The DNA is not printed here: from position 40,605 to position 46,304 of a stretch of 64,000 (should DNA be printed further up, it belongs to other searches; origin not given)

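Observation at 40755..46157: Orphan, monocistronic 1800-aa FliD (flagellar cap) homologue, several-fold larger than characterised caps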

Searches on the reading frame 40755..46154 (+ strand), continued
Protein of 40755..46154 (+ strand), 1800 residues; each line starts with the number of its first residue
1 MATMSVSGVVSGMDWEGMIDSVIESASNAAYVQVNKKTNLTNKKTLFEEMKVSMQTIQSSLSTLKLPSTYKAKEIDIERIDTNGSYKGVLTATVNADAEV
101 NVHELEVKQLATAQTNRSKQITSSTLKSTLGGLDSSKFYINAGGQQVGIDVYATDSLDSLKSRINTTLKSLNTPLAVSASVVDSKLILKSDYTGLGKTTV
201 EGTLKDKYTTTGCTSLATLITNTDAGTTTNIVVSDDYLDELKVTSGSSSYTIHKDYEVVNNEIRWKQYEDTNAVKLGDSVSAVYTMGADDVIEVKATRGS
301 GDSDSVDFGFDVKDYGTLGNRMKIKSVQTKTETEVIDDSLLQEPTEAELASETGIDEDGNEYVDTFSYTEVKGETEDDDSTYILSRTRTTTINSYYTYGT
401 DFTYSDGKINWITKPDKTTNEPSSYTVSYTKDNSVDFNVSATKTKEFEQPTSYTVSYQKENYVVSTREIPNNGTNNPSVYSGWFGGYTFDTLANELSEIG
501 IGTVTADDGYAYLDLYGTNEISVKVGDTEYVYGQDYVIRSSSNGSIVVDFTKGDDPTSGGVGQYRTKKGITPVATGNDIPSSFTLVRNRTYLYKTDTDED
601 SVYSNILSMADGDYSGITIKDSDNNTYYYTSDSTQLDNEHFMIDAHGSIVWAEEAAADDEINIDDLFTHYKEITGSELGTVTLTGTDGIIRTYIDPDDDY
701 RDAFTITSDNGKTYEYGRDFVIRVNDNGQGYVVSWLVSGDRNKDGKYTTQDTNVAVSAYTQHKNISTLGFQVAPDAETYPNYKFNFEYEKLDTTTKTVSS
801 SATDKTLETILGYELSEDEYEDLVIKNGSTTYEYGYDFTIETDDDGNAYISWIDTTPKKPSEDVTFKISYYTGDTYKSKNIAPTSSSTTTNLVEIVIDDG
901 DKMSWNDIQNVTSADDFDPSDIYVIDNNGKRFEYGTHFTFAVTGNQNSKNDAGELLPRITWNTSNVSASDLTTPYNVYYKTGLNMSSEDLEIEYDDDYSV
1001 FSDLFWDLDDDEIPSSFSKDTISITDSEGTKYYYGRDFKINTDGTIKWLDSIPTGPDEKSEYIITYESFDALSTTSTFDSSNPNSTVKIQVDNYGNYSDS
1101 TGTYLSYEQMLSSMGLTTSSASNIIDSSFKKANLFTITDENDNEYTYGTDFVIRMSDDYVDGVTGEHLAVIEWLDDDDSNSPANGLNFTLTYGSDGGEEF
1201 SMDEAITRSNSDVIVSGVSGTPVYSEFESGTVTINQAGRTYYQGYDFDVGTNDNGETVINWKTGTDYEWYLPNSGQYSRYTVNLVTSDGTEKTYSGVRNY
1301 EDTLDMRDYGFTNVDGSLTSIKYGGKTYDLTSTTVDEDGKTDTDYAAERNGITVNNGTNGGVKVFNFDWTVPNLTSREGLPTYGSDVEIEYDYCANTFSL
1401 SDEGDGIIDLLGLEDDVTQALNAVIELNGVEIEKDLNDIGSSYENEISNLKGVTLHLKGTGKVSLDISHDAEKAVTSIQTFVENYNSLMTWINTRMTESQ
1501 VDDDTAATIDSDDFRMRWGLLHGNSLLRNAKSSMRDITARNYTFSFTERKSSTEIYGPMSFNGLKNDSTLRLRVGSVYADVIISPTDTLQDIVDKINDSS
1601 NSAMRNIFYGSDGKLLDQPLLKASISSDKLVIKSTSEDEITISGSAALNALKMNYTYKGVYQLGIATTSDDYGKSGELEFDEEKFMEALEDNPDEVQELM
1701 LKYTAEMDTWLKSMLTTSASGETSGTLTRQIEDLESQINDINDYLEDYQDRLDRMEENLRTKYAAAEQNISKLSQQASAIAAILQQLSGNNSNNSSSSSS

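Call 17: find_encoding_contigs(protein=P0034, flank=10000, max_places=2)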
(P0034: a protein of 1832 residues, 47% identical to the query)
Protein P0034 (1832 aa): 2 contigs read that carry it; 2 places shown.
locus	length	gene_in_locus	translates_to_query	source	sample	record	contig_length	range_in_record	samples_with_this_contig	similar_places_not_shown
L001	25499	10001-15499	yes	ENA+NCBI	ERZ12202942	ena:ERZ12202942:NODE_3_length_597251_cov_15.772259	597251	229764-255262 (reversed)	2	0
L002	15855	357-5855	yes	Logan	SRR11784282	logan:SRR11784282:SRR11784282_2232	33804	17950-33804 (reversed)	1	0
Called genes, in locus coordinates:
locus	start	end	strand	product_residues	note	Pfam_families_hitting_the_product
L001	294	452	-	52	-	PF00301:Rubredoxin, PF21349:RUBY_RBDX (faint)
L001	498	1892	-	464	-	PF00209:SNF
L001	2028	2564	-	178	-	PF00156:Pribosyltran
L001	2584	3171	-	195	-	-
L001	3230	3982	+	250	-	PF09297:Zn_ribbon_NUD, PF00293:NUDIX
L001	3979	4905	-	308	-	PF14393:DUF4422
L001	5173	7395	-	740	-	PF08447:PAS_3 (weak), PF00350:Dynamin_N, PF01926:MMR_HSR1 (weak)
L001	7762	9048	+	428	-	PF00278:Orn_DAP_Arg_deC, PF02784:Orn_Arg_deC_N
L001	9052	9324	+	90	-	-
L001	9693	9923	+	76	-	-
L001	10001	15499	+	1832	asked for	PF02465:FliD_N, PF07195:FliD_C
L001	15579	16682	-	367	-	PF13439:Glyco_transf_4 (weak), PF20706:GT4-conflict, PF00534:Glycos_transf_1, PF13692:Glyco_trans_1_4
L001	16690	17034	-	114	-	-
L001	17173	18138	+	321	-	PF01408:GFO_IDH_MocA, PF02629:CoA_binding (faint), PF22725:GFO_IDH_MocA_C3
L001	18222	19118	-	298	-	PF00126:HTH_1, PF03466:LysR_substrate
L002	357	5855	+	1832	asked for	PF02465:FliD_N, PF07195:FliD_C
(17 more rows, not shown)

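Call 18: find_encoding_contigs(protein=P0037, flank=10000, max_places=2)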
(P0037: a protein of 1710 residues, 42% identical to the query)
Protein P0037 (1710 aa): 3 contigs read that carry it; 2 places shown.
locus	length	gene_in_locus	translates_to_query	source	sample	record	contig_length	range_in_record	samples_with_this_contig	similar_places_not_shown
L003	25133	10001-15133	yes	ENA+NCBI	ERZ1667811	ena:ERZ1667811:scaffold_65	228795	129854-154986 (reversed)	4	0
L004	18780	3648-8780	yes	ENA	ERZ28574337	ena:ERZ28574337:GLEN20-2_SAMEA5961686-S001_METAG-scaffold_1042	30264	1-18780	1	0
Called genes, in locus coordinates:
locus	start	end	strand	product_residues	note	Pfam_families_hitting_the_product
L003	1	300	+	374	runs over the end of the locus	PF02463:SMC_N (faint), PF00005:ABC_tran, PF13304:AAA_21 (faint)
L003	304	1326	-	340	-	PF02463:SMC_N, PF13175:AAA_15, PF13476:AAA_23, PF13304:AAA_21 (weak)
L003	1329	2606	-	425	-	PF00712:DNA_pol3_beta, PF02767:DNA_pol3_beta_2, PF02768:DNA_pol3_beta_3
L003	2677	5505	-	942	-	PF00005:ABC_tran (faint), PF02463:SMC_N (faint), PF13175:AAA_15 (faint), PF13191:AAA_16 (faint), PF13304:AAA_21 (faint), PF13476:AAA_23 (faint), PF17760:UvrA_inter, PF17755:UvrA_DNA-bind, +3 more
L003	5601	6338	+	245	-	PF09297:Zn_ribbon_NUD (weak), PF00293:NUDIX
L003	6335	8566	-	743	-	PF08447:PAS_3 (faint), PF00350:Dynamin_N, PF01926:MMR_HSR1 (weak)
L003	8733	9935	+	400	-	PF02784:Orn_Arg_deC_N, PF00278:Orn_DAP_Arg_deC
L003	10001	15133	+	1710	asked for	PF02465:FliD_N, PF07195:FliD_C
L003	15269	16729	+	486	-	PF03553:Na_H_antiporter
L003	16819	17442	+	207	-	PF00697:PRAI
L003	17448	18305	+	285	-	PF00892:EamA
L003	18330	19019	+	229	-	PF01656:CbiA, PF02374:ArsA_ATPase (weak), PF09140:MipZ (faint), PF10609:ParA (faint), PF13614:AAA_31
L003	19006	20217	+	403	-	-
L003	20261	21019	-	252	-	PF00398:RrnaAD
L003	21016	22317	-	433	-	PF08448:PAS_4 (faint), PF00990:GGDEF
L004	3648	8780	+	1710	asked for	PF02465:FliD_N, PF07195:FliD_C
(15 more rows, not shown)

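Call 23: find_related_loci(query=window:40755-46154:+, collection=genome_contigs, flank=10000)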
Query window:40755-46154:+ (1800 aa) in genome_contigs; peptide patterns used: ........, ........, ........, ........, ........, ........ (x = any residue, [..] = any of these).
212 stretches matched a pattern; 4 encode a relative of the query (tblastn E <= 1e-3); 4 distinct loci.
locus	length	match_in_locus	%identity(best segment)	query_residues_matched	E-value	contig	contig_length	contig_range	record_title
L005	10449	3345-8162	53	1-1787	0e+0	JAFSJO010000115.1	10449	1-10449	MAG: Synergistaceae bacterium isolate RGIG3201 Goat_Reticulum-1__c532815, whole genome shotgun sequence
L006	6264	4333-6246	53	1-812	2e-160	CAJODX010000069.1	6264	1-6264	uncultured Synergistales bacterium isolate Red_deer_1_mag_83 genome assembly, contig: scaffold_23801, whole genome shotg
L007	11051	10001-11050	51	1-427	2e-106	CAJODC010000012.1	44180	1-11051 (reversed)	uncultured Synergistales bacterium isolate Red_deer_2_mag_118 genome assembly, contig: scaffold_880, whole genome shotgu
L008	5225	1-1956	35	18-1791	7e-66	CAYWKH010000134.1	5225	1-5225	MAG TPA_asm: uncultured Synergistaceae bacterium isolate binchicken_co39_509 genome assembly, contig: NODE_33317_length_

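Call 26: find_related_loci(query=A1, collection=metagenome_contigs, flank=10000)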
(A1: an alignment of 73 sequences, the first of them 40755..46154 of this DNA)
Query A1 (1800 aa) in metagenome_contigs; peptide patterns used: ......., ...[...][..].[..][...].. (x = any residue, [..] = any of these).
133 stretches matched a pattern; 12 encode a relative of the query (tblastn E <= 1e-3); 12 distinct loci.
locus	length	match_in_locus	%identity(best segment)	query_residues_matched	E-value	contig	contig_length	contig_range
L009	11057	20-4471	40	396-1789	0e+0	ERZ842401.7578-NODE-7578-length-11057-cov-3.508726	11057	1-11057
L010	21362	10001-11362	57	1-456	5e-137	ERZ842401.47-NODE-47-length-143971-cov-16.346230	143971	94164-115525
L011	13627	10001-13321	45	1-1789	2e-179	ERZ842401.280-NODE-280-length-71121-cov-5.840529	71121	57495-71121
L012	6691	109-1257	70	1418-1789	1e-165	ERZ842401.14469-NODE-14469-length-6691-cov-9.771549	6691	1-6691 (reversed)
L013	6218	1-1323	47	1385-1796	3e-106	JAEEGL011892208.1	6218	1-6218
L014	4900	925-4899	48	1-1551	2e-97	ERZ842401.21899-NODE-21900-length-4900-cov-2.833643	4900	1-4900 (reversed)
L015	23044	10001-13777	30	2-1789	1e-74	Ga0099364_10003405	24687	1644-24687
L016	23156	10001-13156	30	2-1789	2e-71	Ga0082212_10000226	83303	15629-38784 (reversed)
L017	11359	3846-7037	31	2-1789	2e-69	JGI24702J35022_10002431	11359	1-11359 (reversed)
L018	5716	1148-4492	31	2-1789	5e-69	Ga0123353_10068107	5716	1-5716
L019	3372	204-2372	30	1171-1790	3e-64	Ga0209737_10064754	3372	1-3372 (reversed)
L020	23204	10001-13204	32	2-1793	5e-71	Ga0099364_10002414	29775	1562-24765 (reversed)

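Call 32: search_solved_structures(query=window:40755-46154:+, max_evalue=0.01, show_alignments=2)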
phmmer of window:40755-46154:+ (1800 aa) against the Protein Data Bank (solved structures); distinct sequences matched with E-value up to 0.01: 0.
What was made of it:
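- Tried and rejected: phmmer of the single protein against PDB sequences found nothing (call 32).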
